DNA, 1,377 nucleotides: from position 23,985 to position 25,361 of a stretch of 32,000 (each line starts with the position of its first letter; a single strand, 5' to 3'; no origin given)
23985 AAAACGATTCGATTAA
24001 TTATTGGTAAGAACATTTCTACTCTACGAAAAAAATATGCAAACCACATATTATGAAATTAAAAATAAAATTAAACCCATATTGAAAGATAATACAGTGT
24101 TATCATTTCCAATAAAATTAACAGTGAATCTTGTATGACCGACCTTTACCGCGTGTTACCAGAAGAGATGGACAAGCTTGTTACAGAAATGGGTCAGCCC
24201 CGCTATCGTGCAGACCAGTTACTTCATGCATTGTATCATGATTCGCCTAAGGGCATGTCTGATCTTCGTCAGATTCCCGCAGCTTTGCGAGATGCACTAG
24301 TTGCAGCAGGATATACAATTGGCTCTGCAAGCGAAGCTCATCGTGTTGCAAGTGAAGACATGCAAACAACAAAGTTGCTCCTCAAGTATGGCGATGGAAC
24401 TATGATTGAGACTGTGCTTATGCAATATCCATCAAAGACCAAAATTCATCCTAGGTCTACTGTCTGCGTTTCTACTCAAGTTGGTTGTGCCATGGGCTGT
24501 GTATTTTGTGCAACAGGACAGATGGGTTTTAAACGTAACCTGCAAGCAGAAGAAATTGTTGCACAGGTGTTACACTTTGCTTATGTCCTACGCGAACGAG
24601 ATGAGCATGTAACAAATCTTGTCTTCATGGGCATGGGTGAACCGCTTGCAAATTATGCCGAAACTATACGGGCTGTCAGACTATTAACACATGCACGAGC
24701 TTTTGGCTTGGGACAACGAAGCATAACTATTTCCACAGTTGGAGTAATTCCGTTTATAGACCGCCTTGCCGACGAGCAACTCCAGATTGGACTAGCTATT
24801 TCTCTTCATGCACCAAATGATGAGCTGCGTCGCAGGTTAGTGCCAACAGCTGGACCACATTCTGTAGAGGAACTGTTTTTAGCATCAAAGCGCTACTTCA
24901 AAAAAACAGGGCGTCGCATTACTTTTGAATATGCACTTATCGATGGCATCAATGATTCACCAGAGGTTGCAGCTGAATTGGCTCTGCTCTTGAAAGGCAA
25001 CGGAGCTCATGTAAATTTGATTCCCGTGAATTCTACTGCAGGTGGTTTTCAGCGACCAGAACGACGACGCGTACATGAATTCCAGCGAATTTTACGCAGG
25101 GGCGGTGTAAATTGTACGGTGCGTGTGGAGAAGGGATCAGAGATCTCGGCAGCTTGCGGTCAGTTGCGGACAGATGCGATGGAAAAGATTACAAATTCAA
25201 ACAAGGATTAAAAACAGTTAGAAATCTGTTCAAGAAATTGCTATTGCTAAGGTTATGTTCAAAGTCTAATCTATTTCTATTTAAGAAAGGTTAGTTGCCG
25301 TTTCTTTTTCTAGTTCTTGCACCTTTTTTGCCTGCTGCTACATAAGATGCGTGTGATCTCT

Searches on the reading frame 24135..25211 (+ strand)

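Call 41: search_protein_families(library=pfam, proteins=[window:24135-25211:+], max_evalue=0.001)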
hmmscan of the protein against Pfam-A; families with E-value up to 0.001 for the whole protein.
window:24135-25211:+ (358 aa): 2 families
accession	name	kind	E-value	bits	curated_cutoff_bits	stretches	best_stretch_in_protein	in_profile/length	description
PF04055.27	Radical_SAM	-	5.9e-17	62.8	29.5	1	113-281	2-164/166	Radical SAM superfamily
PF21016.3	RlmN_N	-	0.00021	21.4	24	1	4-55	3-54/60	Ribosomal RNA large subunit methyltransferase N-terminal domain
